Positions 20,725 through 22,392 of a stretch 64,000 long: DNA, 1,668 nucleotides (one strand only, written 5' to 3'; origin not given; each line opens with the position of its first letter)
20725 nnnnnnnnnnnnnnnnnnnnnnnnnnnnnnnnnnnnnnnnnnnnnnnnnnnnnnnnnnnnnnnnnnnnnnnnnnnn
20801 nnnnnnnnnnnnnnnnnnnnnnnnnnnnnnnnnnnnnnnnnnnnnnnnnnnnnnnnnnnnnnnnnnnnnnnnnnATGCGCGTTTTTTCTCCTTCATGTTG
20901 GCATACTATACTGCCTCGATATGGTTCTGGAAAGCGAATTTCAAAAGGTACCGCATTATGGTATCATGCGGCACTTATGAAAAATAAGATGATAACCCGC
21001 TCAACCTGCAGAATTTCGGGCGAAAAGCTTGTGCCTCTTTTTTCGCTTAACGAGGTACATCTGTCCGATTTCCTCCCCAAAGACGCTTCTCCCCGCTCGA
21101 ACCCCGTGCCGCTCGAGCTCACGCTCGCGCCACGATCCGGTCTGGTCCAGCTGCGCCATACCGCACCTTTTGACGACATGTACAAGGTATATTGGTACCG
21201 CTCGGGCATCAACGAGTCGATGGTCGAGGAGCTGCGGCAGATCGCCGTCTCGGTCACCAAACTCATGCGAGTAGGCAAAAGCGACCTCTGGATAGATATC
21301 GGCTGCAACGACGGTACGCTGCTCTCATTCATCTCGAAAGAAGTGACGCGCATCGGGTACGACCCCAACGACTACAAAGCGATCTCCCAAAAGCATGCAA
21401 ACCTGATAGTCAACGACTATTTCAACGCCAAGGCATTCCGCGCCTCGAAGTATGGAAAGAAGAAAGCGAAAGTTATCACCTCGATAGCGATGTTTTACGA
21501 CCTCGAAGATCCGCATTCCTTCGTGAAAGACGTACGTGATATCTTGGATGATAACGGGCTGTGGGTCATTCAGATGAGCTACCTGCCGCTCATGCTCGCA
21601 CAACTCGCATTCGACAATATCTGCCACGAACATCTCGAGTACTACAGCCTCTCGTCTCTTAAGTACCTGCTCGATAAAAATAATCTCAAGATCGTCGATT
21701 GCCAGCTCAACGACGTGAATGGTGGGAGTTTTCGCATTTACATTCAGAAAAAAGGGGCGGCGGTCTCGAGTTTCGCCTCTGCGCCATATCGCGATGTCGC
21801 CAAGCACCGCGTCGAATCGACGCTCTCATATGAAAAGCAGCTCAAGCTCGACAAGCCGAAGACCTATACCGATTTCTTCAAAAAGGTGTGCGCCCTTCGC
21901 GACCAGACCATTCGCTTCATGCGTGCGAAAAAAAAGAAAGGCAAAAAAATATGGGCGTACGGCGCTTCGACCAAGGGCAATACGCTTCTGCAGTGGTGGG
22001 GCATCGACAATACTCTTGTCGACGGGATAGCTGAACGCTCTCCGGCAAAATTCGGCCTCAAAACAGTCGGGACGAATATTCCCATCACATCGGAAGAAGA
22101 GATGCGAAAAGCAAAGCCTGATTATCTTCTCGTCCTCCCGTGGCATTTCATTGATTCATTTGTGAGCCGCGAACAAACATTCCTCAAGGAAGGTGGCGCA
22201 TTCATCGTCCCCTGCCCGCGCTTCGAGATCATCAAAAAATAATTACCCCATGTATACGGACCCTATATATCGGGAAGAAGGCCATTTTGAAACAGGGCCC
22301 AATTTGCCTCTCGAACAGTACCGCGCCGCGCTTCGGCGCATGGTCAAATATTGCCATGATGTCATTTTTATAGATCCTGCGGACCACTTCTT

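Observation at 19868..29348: GDP-6-deoxyhexosamine branch with C-methylation and carbamoylation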

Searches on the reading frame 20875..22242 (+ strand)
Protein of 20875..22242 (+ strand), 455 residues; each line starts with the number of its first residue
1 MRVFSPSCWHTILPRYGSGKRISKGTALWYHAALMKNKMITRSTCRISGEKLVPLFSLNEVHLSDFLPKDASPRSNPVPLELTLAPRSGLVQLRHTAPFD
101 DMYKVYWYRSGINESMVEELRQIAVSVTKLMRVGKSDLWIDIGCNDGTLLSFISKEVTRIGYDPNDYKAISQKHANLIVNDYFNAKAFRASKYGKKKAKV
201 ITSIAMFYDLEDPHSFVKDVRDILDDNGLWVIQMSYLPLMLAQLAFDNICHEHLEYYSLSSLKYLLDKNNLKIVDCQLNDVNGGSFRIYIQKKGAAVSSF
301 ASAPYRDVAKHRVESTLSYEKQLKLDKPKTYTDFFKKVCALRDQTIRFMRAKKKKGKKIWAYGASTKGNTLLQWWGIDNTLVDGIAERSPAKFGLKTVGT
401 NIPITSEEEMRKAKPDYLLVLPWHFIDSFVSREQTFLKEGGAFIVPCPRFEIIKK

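Call 4: search_protein_families(library=pfam, proteins=[window:20875-22242:+])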
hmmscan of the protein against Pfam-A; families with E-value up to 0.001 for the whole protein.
window:20875-22242:+ (455 aa): 5 families
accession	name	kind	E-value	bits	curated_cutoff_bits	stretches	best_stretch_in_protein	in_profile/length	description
PF08484.17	Methyltransf_14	-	1.6e-45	155.2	23.5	1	281-448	2-160/160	C-methyltransferase C-terminal domain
PF13489.12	Methyltransf_23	-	1.1e-15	58.1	27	1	138-274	25-162/164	Methyltransferase domain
PF08421.16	Methyltransf_13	-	6.2e-06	26.7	31.3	1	45-103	1-62/62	Putative zinc binding domain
PF08242.18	Methyltransf_12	-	5.9e-05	24.2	30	1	140-229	1-97/98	Methyltransferase domain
PF08241.18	Methyltransf_11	-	0.00019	22.4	21.2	1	141-231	2-94/95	Methyltransferase domain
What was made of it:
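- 20989..22242 (+): TylCIII/TcaB9-family SAM-dependent sugar C-methyltransferase (ORF opens at 20875; real start most likely 20989). PF08484 1.6e-45 and PF13489 (call 4).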

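Call 5: search_protein_families(library=ncbifam, proteins=[window:20875-22242:+])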
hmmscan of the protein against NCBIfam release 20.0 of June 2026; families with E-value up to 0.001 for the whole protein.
window:20875-22242:+ (455 aa): 1 family
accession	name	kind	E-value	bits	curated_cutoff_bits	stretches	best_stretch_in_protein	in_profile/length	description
TIGR02072.1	BioC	equivalog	2.1e-05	24.5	184.95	1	125-277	21-177/244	malonyl-ACP O-methyltransferase BioC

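Call 8: find_encoding_contigs(protein=window:20875-22242:+, flank=10000, max_places=6)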
Protein window:20875-22242:+ (455 aa): no gene with exactly this product is on record in the collection.
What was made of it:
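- Tried and rejected: Exact-sequence lookup of the 455-aa methyltransferase ORF found nothing (call 8).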

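Call 12: find_homologous_proteins(query=window:20875-22242:+, max_evalue=1e-20)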
Query window:20875-22242:+ (455 aa): 8000 proteins with E <= 1e-20 among 8000 candidates; the best 120 are listed.
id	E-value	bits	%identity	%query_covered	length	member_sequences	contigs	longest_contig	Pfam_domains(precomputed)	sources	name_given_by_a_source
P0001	1.6e-282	955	100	92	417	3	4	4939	PF13489.13,PF08421.17,PF08484.18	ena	-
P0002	6.0e-233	792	82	92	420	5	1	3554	PF13489.13,PF08484.18,PF08241.19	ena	-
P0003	6.4e-231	785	78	92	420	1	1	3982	PF13489.13,PF08421.17,PF08484.18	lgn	-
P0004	3.0e-230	783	81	92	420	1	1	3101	PF13489.13,PF08421.17,PF08484.18,PF08241.19,PF08242.19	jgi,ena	-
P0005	9.4e-230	781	80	93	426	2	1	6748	PF13489.13,PF08421.17,PF08484.18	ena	-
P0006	5.8e-225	765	78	92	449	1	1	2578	PF13489.13,PF08421.17,PF08484.18,PF08241.19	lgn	-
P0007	1.6e-224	764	79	90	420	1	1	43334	PF13489.13,PF08421.17,PF08484.18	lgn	-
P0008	7.5e-224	762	78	91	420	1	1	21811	PF13489.13,PF08421.17,PF08484.18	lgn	-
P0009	3.1e-223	760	77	91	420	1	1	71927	PF13489.13,PF08421.17,PF08484.18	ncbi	-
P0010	3.8e-223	759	79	90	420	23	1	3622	PF13489.13,PF08421.17,PF08484.18,PF08241.19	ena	-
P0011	3.6e-222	756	79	91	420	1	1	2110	PF13489.13,PF08421.17,PF08484.18,PF08241.19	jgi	jgi:SAM-dependent methyltransferase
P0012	4.7e-222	756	76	92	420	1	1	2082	PF13489.13,PF08421.17,PF08484.18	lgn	-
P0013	4.0e-220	749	76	92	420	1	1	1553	PF13489.13,PF08421.17,PF08484.18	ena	-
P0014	8.0e-220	749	76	90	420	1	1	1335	PF13489.13,PF08421.17,PF08484.18,PF08241.19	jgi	jgi:hypothetical protein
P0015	2.3e-219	747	76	92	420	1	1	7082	PF13489.13,PF08421.17,PF08484.18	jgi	jgi:SAM-dependent methyltransferase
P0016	8.3e-219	745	74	94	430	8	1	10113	PF13489.13,PF08421.17,PF08484.18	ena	-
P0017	2.0e-218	744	76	91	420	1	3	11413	PF13489.13,PF08421.17,PF08484.18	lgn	-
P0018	9.4e-218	742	74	92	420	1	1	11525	PF13489.13,PF08421.17,PF08484.18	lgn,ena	-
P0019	1.3e-217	741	77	91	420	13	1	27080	PF13489.13,PF08421.17,PF08484.18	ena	-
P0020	8.0e-217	739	74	91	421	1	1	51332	PF13489.13,PF08421.17,PF08484.18,PF08241.19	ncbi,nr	ncbi:methyltransferase domain-containing protein [Candidatus Kaiserbacteria bacterium]|nr:methyltran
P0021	1.4e-216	738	76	92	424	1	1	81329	PF13489.13,PF08421.17,PF08484.18,PF08241.19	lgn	-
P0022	1.2e-215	735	75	92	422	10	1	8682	PF13489.13,PF08421.17,PF08484.18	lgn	-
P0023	1.5e-215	734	77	91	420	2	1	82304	PF13489.13,PF08421.17,PF08484.18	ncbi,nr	ncbi:MAG TPA: methyltransferase domain-containing protein [Candidatus Paceibacterota bacterium]|nr:m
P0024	1.2e-214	731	75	90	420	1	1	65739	PF13489.13,PF08421.17,PF08484.18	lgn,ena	-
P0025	2.5e-214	730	74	91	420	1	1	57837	PF13489.13,PF08421.17,PF08484.18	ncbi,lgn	-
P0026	2.9e-214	730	74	92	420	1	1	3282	PF13489.13,PF08421.17,PF08484.18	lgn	-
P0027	3.8e-214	730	76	92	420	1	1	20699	PF13489.13,PF08421.17,PF08484.18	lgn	-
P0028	1.3e-213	728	73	94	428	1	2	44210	PF13489.13,PF08421.17,PF08484.18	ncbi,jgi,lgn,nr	ncbi:class I SAM-dependent methyltransferase [Candidatus Kaiserbacteria bacterium]|nr:class I SAM-de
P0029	2.6e-213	727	75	92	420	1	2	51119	PF13489.13,PF08421.17,PF08484.18,PF08241.19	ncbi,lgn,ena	-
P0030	1.0e-212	725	74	91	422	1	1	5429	PF13489.13,PF08421.17,PF08484.18,PF08241.19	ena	-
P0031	1.7e-212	724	73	92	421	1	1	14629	PF13489.13,PF08421.17,PF08484.18,PF08241.19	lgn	-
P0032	2.0e-212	724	75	91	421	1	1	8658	PF13489.13,PF08421.17,PF08484.18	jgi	jgi:hypothetical protein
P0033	8.0e-212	722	74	92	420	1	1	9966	PF13489.13,PF08421.17,PF08484.18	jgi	jgi:hypothetical protein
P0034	8.4e-212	722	74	91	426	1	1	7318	PF13489.13,PF08421.17,PF08484.18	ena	-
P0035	1.5e-211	721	73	92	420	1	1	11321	PF13489.13,PF08421.17,PF08484.18,PF08241.19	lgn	-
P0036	1.8e-211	721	74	91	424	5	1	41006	PF13489.13,PF08421.17,PF08484.18,PF08241.19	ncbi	-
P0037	2.9e-210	717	73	91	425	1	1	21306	PF13489.13,PF08421.17,PF08484.18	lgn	-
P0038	7.4e-210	716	75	91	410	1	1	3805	PF13489.13,PF08421.17,PF08484.18,PF08241.19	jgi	jgi:hypothetical protein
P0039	9.7e-208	709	72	92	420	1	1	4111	PF13489.13,PF08421.17,PF08484.18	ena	-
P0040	1.4e-207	708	73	91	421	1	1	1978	PF13489.13,PF08421.17,PF08484.18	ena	-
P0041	1.9e-207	708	72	91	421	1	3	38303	PF13489.13,PF08421.17,PF08484.18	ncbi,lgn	-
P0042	6.2e-207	706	73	91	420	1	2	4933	PF13489.13,PF08421.17,PF08484.18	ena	-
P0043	1.8e-206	705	76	86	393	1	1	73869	PF13489.13,PF08484.18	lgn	-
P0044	1.0e-203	695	72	91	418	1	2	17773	PF13489.13,PF08421.17,PF08484.18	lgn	-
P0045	3.1e-202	691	70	91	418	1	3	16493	PF13489.13,PF08421.17,PF08484.18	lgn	-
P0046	4.5e-202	690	71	91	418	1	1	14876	PF13489.13,PF08421.17,PF08484.18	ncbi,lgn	-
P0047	6.2e-202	690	71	91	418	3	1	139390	PF13489.13,PF08421.17,PF08484.18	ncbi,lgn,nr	ncbi:methyltransferase domain-containing protein [Candidatus Parcubacteria bacterium]|nr:methyltrans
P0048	1.4e-201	688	70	91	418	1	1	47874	PF13489.13,PF08421.17,PF08484.18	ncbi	-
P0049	3.4e-201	687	71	93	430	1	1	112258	PF13489.13,PF08421.17,PF08484.18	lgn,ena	-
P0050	5.1e-201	687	70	91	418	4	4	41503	PF13489.13,PF08421.17,PF08484.18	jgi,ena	-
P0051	1.8e-200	685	75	86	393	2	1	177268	PF13489.13,PF08484.18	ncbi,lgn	-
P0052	2.2e-200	684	70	92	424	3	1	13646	PF13489.13,PF08484.18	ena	-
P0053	2.9e-200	684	75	87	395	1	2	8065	PF13489.13,PF08484.18,PF08241.19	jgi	jgi:SAM-dependent methyltransferase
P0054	3.1e-200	684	70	92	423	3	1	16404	PF13489.13,PF08484.18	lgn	-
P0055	3.3e-200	684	70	91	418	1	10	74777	PF13489.13,PF08421.17,PF08484.18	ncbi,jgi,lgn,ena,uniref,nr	ncbi:hypothetical protein A2943_00090 [Candidatus Adlerbacteria bacterium RIFCSPLOWO2_01_FULL_51_16]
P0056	3.4e-200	684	70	91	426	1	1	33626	PF13489.13,PF08421.17,PF08484.18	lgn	-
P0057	8.2e-200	683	69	91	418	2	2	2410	PF13489.13,PF08421.17,PF08484.18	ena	-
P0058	1.9e-199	681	69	91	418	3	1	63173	PF13489.13,PF08421.17,PF08484.18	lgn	-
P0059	7.3e-199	679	68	92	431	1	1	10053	PF13489.13,PF08421.17,PF08484.18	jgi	jgi:SAM-dependent methyltransferase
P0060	9.8e-199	679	67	93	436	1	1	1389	PF13489.13,PF08421.17,PF08484.18,PF08241.19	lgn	-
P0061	1.1e-198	679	69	91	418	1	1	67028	PF13489.13,PF08421.17,PF08484.18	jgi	jgi:SAM-dependent methyltransferase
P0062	3.1e-198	677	70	91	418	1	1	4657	PF13489.13,PF08421.17,PF08484.18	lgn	-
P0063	4.2e-198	677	69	91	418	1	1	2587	PF13489.13,PF08421.17,PF08484.18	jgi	-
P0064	6.8e-198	676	69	91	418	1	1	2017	PF13489.13,PF08421.17,PF08484.18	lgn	-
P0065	6.9e-198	676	70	91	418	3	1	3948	PF13489.13,PF08421.17,PF08484.18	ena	-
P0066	7.0e-198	676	69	91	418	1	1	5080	PF13489.13,PF08421.17,PF08484.18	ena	-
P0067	1.2e-197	675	68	91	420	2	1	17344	PF13489.13,PF08421.17,PF08484.18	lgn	-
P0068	3.5e-197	674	68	91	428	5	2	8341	PF13489.13,PF08421.17,PF08484.18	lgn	-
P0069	1.3e-196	672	68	91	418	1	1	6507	PF13489.13,PF08421.17,PF08484.18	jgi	jgi:SAM-dependent methyltransferase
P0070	4.6e-196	670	70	90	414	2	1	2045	PF13489.13,PF08421.17,PF08484.18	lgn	-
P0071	1.3e-195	669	68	91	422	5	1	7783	PF13489.13,PF08484.18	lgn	-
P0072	1.5e-195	669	66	92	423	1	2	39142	PF13489.13,PF08421.17,PF08484.18,PF08241.19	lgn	-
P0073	6.2e-195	666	68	92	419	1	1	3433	PF13489.13,PF08421.17,PF08484.18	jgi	jgi:NDP-4-keto-2,6-dideoxyhexose 3-C-methyltransferase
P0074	6.6e-195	666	69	91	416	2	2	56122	PF13489.13,PF08421.17,PF08484.18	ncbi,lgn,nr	ncbi:methyltransferase domain-containing protein [Patescibacteria group bacterium]|nr:methyltransfer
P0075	2.8e-194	664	67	90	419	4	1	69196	PF13489.13,PF08421.17,PF08484.18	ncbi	-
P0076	3.7e-194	664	68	91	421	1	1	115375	PF13489.13,PF08421.17,PF08484.18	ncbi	-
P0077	6.5e-194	663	68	91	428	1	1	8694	PF13489.13,PF08421.17,PF08484.18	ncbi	-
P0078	9.4e-194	663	67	92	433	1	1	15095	PF13489.13,PF08421.17,PF08484.18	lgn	-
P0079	3.2e-193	661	67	91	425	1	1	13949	PF13489.13,PF08484.18,PF08241.19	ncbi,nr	ncbi:class I SAM-dependent methyltransferase [bacterium]|nr:class I SAM-dependent methyltransferase 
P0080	6.3e-193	660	65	92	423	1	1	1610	PF13489.13,PF08421.17,PF08484.18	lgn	-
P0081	8.0e-193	660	67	92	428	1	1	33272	PF13489.13,PF08421.17,PF08484.18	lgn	-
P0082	1.2e-192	659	67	91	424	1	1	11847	PF13489.13,PF08421.17,PF08484.18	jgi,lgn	-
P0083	1.7e-192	658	65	93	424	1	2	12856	PF13489.13,PF08421.17,PF08484.18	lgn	-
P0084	2.5e-192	658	67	93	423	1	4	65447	PF13489.13,PF08421.17,PF08484.18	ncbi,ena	-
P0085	2.7e-192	658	67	91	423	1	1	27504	PF13489.13,PF08421.17,PF08484.18,PF08241.19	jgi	jgi:hypothetical protein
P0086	3.4e-192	657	65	93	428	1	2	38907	PF13489.13,PF08484.18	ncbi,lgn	-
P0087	4.2e-192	657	67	91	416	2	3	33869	PF13489.13,PF08421.17,PF08484.18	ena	-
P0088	4.7e-192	657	69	91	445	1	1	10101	PF13489.13,PF08421.17,PF08484.18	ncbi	-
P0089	2.1e-191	655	67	91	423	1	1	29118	PF13489.13,PF08421.17,PF08484.18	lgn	-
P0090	3.4e-191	654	66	92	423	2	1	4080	PF13489.13,PF08421.17,PF08484.18,PF08241.19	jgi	-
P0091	3.6e-191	654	66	91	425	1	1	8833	PF13489.13,PF08484.18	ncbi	-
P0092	6.2e-191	653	66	93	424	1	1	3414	PF13489.13,PF08421.17,PF08484.18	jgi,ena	-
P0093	1.0e-190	653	66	91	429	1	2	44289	PF13489.13,PF08484.18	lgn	-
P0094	1.3e-190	652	66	92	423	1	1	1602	PF13489.13,PF08421.17,PF08484.18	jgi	jgi:hypothetical protein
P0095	1.4e-190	652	68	88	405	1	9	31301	PF13489.13,PF08484.18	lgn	-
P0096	2.3e-190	651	66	92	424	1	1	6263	PF13489.13,PF08484.18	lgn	-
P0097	3.5e-190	651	68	92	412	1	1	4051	PF13489.13,PF08421.17,PF08484.18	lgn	-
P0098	7.1e-190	650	66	92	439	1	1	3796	PF13489.13,PF08421.17,PF08484.18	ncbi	-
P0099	8.4e-190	650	67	92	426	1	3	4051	PF13489.13,PF08484.18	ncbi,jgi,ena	-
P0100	1.2e-189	649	66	91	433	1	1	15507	PF13489.13,PF08484.18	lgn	-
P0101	1.4e-189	649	66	92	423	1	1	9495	PF13489.13,PF08484.18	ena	-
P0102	2.0e-189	648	65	92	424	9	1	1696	PF13489.13,PF08421.17,PF08484.18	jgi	jgi:NDP-4-keto-2,6-dideoxyhexose 3-C-methyltransferase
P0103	2.2e-189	648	64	93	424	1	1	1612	PF13489.13,PF08484.18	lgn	-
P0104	6.5e-189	647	66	91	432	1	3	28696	PF13489.13,PF08421.17,PF08484.18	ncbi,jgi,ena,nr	ncbi:MAG TPA: methyltransferase domain-containing protein [Candidatus Paceibacterota bacterium]|nr:m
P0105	6.5e-189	647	66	90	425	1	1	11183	PF13489.13,PF08421.17,PF08484.18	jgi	-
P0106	6.6e-189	647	67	90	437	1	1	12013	PF13489.13,PF08484.18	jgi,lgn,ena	-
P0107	7.6e-189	646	65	92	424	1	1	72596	PF13489.13,PF08484.18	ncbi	-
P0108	9.8e-189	646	67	91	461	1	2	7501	PF13489.13,PF08421.17,PF08484.18,PF08241.19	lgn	-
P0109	1.1e-188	646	66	91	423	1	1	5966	PF13489.13,PF08421.17,PF08484.18,PF08241.19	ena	-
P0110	1.4e-188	646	64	94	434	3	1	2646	PF13489.13,PF08484.18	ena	-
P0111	2.3e-188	645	65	92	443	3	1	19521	PF13489.13,PF08421.17,PF08484.18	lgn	-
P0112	2.4e-188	645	65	92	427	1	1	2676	PF13489.13,PF08421.17,PF08484.18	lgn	-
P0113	3.2e-188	644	65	92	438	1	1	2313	PF13489.13,PF08421.17,PF08484.18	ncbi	-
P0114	3.7e-188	644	65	92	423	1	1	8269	PF13489.13,PF08421.17,PF08484.18,PF08241.19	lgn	-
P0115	4.7e-188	644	66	91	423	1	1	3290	PF13489.13,PF08421.17,PF08484.18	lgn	-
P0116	4.7e-188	644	66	92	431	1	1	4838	PF13489.13,PF08484.18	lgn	-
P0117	5.1e-188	644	65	92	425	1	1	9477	PF13489.13,PF08421.17,PF08484.18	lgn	-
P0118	6.6e-188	643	67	92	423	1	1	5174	PF13489.13,PF08484.18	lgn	-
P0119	7.7e-188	643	65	92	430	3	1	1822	PF13489.13,PF08421.17,PF08484.18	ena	-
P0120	1.2e-187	642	65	93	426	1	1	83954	PF13489.13,PF08421.17,PF08484.18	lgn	-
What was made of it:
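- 20989..22242 (+): P0001 is 100% identical and 417 aa (call 12).
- Checked: C-methyltransferase ORF, 20875-22242 (+): the real start is probably 20989, because P0001 (417 aa) is 100% identical and begins there (call 12).
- Tried and rejected: The annotated protein starts 38 codons later (call 12).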

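Call 13: search_solved_structures(query=window:20875-22242:+, max_evalue=0.001, show_alignments=2)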
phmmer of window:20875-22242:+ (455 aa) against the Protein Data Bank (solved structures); distinct sequences matched with E-value up to 0.001: 10.
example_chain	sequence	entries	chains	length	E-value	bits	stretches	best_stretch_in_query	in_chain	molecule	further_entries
4rv9_A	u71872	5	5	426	2.1e-43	152.1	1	43-453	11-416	D-mycarose 3-C-methyltransferase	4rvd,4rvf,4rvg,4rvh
4e2w_A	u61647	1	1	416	3.1e-34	121.9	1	43-451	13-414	TcaB9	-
3ndi_A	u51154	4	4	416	5.7e-34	121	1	43-451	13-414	Methyltransferase | TcaB9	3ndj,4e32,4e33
4e2x_A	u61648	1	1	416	5.7e-34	121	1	43-451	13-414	TcaB9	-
4e30_A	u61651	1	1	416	8.1e-34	120.5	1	43-451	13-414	TcaB9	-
4e2y_A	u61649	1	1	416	1.5e-33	119.6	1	43-451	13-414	TcaB9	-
5t64_A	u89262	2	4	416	1.6e-33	119.6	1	43-452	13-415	Sugar 3-C-methyl transferase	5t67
4e31_A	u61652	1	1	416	1.9e-33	119.3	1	43-451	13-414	TcaB9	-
4e2z_A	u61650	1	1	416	5.3e-33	117.8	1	43-451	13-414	TcaB9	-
5t6b_A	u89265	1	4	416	2.5e-32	115.6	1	43-451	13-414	Sugar 3-C-methyl transferase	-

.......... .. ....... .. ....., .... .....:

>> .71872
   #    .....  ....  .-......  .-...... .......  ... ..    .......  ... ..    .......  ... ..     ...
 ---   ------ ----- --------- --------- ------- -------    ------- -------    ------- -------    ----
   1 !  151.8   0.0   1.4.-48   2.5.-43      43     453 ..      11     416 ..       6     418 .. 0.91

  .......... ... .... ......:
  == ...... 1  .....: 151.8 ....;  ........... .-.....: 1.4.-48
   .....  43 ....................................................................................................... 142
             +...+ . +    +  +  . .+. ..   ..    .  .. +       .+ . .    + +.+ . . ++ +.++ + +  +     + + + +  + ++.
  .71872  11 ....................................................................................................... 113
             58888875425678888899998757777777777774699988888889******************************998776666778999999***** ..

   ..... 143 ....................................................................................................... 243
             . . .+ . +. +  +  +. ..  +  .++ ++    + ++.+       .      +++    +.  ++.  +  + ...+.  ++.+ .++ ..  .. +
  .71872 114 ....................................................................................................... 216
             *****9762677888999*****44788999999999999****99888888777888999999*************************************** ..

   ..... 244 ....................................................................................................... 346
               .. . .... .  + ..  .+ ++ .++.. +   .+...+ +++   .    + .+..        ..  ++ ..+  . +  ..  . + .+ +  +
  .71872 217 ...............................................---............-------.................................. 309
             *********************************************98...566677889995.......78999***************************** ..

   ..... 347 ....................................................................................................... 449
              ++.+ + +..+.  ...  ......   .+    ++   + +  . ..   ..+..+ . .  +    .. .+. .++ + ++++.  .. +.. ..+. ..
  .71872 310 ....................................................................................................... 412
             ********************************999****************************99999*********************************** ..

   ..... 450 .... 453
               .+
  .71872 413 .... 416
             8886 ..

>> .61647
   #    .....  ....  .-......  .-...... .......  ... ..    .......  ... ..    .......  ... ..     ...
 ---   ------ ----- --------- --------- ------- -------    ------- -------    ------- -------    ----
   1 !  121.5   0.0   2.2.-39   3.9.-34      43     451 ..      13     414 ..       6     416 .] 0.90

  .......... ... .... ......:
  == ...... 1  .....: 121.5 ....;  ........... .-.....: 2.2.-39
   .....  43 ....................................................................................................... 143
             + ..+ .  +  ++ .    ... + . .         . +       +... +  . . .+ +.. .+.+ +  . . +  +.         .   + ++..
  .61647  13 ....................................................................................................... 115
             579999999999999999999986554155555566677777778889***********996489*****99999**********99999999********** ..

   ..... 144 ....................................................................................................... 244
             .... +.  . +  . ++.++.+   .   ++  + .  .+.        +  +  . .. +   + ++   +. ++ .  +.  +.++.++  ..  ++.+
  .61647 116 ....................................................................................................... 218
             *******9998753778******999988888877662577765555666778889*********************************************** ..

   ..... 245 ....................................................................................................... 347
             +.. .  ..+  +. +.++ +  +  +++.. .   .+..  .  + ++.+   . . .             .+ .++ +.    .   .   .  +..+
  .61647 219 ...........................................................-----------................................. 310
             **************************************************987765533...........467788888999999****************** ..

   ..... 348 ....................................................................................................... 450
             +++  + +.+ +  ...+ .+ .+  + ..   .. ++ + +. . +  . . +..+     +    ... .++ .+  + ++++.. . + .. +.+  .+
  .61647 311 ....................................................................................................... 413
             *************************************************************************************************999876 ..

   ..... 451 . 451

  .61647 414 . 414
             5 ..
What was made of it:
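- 20989..22242 (+): TylC3 152 bits and TcaB9 122 bits, full length, with the ICHEH motif (Glu/His kept), the Zn CxxC pairs lost and the His181 equivalent replaced by Asp (call 13).
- On TylCIII/TcaB9 sugar C-methyltransferase: The sequence reads C-R-I-S, and the second pair is absent (call 13). His181 is Asp and Tyr222 is Cys (alignment of call 13).
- Closest known: TylC3. Same: Full-length alignment, the PF08484 C-terminal domain, and Tyr76, Glu224 and His225 equivalents conserved (call 13).
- Checked: It aligns full-length to TylC3 4rv9 (152 bits) and TcaB9 (122 bits) (call 13).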
